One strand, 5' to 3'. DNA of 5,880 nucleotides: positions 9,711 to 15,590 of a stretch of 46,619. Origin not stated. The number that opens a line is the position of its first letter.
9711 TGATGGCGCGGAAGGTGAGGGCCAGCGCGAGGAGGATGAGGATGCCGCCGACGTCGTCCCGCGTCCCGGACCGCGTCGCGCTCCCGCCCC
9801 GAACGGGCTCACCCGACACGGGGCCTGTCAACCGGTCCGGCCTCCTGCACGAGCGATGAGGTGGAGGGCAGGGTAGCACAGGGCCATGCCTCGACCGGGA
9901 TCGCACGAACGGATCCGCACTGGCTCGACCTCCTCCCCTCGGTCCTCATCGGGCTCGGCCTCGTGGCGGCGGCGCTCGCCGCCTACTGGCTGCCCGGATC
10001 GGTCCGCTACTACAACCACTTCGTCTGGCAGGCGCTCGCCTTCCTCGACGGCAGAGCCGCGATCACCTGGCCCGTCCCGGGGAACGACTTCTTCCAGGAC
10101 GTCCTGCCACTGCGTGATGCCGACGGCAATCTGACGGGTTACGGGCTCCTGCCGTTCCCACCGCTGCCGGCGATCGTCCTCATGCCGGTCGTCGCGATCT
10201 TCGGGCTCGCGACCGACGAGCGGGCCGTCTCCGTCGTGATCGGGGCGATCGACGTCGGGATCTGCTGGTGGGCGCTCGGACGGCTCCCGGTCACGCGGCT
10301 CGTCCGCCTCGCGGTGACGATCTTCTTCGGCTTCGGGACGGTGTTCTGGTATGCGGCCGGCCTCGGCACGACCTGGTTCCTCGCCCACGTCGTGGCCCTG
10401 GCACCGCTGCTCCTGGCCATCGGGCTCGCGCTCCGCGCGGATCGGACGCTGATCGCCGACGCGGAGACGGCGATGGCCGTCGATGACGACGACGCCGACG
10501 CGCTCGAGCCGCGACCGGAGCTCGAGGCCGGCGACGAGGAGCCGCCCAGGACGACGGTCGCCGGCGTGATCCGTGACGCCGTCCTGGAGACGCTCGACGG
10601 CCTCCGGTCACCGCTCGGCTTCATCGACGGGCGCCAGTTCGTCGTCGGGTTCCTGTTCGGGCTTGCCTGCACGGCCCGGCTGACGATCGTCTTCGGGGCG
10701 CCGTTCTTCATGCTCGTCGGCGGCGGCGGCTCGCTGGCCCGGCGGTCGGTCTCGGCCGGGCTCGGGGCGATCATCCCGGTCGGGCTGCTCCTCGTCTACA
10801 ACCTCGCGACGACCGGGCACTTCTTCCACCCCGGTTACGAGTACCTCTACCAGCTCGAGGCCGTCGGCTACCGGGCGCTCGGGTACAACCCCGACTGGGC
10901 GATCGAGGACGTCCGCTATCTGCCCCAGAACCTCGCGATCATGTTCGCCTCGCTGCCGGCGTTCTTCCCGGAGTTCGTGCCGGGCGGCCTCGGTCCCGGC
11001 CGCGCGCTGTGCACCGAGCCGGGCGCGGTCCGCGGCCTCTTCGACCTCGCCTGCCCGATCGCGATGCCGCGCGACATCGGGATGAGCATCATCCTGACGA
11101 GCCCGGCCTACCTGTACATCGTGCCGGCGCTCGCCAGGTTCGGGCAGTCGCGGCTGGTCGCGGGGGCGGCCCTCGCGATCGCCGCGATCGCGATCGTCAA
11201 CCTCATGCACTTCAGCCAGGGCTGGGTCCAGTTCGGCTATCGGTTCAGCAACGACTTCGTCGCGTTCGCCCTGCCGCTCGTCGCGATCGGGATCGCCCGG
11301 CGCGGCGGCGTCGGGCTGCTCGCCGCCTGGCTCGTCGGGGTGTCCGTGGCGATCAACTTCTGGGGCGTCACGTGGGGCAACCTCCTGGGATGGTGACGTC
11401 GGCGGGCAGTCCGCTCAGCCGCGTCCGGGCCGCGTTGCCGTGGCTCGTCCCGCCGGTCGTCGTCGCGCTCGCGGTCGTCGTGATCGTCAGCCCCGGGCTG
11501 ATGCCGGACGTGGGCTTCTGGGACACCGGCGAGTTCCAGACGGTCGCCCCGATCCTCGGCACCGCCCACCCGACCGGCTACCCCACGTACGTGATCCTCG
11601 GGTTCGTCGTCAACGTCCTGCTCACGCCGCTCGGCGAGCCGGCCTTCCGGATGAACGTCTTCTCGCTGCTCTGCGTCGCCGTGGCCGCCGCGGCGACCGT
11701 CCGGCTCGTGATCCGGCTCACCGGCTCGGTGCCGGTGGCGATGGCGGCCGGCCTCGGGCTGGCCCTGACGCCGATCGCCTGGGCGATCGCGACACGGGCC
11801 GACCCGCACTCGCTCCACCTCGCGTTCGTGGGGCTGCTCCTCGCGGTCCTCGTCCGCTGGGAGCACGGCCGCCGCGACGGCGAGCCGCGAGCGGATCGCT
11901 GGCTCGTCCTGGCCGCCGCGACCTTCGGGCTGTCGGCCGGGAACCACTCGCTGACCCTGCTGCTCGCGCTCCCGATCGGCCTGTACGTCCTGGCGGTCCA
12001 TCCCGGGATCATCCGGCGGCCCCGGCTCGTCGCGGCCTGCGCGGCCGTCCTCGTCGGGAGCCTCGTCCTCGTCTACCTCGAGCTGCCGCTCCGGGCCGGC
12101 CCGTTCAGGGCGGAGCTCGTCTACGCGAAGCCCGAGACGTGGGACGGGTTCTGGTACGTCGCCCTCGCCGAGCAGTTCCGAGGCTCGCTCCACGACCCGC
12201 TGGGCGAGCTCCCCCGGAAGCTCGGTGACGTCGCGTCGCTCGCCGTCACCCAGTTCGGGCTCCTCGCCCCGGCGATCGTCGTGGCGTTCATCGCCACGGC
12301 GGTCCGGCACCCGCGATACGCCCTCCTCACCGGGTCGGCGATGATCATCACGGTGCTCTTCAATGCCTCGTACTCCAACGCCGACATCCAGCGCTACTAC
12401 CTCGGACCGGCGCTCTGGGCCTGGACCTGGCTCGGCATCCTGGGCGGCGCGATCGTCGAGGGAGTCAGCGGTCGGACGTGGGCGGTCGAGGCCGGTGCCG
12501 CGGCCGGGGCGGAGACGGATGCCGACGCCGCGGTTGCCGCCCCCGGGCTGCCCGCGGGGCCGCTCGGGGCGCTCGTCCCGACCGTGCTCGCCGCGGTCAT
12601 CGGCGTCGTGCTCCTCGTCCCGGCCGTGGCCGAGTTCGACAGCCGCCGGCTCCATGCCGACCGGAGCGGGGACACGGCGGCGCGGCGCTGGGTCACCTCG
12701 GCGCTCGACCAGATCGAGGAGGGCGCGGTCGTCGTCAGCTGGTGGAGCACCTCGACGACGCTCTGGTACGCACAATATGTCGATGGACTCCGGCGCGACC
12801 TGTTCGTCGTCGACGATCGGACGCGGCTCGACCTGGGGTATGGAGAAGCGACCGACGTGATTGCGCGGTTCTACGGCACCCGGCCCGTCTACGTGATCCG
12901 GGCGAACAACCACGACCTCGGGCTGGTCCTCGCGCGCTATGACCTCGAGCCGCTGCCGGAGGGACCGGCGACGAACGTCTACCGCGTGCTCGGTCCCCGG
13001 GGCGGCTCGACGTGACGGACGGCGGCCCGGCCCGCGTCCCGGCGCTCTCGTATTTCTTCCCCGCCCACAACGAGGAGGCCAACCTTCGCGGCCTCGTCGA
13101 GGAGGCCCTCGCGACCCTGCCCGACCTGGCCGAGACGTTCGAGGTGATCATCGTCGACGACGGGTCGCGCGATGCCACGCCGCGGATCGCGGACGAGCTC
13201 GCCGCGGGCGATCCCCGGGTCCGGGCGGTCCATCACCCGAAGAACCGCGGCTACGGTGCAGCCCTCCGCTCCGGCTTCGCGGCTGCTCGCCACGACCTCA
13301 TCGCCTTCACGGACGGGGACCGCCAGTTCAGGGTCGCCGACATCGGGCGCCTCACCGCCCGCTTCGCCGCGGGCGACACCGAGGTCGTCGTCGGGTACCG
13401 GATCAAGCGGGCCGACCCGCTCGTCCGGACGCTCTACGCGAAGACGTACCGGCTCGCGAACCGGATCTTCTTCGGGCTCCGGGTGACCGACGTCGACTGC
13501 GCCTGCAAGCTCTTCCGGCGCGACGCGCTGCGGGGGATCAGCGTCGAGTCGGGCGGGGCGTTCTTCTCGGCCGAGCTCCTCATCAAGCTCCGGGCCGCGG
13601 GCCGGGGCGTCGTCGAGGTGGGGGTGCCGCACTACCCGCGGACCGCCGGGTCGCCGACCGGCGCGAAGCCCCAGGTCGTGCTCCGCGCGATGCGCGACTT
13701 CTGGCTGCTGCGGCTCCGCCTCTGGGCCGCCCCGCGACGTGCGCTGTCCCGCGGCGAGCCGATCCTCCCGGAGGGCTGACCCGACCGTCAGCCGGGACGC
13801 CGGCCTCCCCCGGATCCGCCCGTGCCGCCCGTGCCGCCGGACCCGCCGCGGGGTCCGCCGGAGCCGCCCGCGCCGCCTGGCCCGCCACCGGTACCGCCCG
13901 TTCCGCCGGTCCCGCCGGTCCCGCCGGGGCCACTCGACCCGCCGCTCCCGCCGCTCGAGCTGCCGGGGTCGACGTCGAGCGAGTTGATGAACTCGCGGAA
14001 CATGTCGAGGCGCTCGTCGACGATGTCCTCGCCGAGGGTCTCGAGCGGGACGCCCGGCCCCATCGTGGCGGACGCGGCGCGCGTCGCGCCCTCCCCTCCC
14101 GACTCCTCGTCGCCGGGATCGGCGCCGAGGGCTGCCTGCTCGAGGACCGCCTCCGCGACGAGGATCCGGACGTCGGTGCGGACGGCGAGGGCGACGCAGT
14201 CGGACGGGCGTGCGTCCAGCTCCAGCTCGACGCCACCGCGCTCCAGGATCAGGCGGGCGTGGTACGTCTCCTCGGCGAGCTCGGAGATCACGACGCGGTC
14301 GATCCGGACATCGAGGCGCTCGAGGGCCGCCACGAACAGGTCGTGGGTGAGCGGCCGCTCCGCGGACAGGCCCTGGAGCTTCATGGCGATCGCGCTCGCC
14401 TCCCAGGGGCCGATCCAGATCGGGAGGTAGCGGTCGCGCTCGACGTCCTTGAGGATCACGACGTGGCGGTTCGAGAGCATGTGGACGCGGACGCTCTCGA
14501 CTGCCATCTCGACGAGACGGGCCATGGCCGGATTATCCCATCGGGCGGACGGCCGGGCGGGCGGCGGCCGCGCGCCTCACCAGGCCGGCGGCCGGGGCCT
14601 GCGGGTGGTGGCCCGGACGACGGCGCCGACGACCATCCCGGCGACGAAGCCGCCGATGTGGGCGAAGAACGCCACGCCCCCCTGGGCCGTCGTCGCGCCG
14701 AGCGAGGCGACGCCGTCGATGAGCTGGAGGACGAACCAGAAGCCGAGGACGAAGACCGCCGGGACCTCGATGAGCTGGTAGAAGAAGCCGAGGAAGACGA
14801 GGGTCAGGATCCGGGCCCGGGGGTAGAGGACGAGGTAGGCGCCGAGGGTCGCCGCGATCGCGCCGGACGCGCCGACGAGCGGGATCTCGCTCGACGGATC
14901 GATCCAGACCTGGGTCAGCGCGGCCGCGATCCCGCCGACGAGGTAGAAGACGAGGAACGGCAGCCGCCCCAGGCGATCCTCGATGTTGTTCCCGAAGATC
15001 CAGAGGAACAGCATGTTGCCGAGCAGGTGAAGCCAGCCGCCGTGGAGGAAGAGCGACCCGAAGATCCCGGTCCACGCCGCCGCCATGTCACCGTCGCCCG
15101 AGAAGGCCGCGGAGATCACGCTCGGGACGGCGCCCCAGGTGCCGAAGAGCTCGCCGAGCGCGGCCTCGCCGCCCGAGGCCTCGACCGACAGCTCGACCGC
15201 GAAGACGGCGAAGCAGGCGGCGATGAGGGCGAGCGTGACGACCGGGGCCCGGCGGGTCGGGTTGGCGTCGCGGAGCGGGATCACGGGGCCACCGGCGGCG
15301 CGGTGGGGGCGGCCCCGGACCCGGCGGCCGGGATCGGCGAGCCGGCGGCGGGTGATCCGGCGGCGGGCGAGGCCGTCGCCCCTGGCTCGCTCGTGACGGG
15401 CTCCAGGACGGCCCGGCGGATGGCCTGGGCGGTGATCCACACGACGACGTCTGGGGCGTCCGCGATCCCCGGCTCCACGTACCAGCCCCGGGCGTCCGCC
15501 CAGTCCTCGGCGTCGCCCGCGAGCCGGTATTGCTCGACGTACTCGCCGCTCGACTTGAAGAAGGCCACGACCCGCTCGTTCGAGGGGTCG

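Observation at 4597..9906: Single 1769-aa ORF fuses two GT-C glycosyltransferase modules and carries a ~340-aa beta-propeller-like insert inside the Pmt (GT39) module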

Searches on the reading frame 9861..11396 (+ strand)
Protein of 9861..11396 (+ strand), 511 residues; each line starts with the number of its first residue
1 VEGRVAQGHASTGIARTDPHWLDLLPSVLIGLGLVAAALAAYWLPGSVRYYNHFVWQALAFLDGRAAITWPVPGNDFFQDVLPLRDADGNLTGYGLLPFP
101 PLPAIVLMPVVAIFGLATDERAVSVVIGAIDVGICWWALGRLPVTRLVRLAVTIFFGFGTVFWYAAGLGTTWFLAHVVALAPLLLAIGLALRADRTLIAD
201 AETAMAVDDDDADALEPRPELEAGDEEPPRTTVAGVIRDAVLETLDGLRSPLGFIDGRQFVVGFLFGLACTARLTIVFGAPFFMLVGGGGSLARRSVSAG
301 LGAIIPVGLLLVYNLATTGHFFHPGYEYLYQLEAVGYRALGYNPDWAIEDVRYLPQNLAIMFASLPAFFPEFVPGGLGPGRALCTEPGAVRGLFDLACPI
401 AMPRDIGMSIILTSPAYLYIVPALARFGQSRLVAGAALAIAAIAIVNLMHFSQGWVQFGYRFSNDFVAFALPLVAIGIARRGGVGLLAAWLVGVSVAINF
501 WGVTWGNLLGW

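Call 16: search_protein_families(library=pfam, proteins=[window:9861-11396:+], max_evalue=0.001)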
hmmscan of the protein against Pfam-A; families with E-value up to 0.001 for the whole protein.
window:9861-11396:+ (511 aa): 0 families

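Call 20: search_protein_families(library=pfam, proteins=[window:9861-11396:+], max_evalue=0.1)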
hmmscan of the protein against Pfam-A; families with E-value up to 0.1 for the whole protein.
window:9861-11396:+ (511 aa): 0 families

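Call 48: search_protein_families(library=ncbifam, proteins=[window:9861-11396:+], max_evalue=0.01)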
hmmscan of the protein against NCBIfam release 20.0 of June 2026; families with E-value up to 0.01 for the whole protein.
window:9861-11396:+ (511 aa): 0 families

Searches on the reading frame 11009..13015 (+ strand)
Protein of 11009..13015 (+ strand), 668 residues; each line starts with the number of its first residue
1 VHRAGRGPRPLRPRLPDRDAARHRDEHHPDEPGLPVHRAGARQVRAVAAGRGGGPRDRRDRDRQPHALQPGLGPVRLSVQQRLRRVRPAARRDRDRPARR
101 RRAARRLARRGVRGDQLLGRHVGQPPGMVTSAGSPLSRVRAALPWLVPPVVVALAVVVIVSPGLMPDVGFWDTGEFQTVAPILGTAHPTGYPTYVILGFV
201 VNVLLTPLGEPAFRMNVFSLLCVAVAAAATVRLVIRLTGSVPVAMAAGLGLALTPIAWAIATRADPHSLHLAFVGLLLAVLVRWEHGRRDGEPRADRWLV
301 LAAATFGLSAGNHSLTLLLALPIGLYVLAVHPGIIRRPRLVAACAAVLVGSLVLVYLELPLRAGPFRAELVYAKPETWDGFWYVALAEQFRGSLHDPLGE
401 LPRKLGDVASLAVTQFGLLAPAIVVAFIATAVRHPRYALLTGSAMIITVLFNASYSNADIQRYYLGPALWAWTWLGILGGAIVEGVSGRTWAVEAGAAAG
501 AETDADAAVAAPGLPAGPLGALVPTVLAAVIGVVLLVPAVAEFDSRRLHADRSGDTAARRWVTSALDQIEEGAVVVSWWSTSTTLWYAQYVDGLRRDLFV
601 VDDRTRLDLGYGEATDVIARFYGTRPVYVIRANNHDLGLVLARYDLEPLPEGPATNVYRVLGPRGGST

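Call 16: search_protein_families(library=pfam, proteins=[window:11009-13015:+], max_evalue=0.001)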
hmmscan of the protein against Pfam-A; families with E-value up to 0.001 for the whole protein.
window:11009-13015:+ (668 aa): 1 family
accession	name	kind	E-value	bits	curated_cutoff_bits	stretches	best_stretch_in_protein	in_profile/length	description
PF11028.14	TMEM260-like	-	2.6e-26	92.9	24.2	1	172-328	1-170/179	Protein O-mannosyl-transferase TMEM260-like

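Call 48: search_protein_families(library=ncbifam, proteins=[window:11009-13015:+], max_evalue=0.01)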
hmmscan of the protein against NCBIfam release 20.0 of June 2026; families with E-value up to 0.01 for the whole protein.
window:11009-13015:+ (668 aa): 0 families

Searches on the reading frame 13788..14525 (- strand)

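Call 16: search_protein_families(library=pfam, proteins=[window:13788-14525:-], max_evalue=0.001)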
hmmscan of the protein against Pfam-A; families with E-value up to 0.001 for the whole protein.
window:13788-14525:- (245 aa): 1 family
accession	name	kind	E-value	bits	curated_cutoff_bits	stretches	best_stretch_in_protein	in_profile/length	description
PF02577.19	BFN_dom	-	1.6e-39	134.7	27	1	23-133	1-109/112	Bifunctional nuclease domain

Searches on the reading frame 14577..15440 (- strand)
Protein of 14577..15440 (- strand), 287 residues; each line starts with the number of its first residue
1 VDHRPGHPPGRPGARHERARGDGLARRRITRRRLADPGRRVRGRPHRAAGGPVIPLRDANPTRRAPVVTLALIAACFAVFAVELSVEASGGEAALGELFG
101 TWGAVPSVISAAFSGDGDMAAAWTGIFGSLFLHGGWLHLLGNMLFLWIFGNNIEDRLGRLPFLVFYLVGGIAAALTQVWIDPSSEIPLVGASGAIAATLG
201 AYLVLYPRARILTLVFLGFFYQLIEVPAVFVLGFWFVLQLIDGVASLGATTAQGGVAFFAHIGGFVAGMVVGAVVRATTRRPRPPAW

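Call 16: search_protein_families(library=pfam, proteins=[window:14577-15440:-], max_evalue=0.001)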
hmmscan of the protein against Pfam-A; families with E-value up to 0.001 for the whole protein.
window:14577-15440:- (287 aa): 1 family
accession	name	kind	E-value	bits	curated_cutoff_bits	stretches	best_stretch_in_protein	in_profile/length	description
PF01694.28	Rhomboid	-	3.2e-35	121.9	22.6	1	123-276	4-141/143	Rhomboid domain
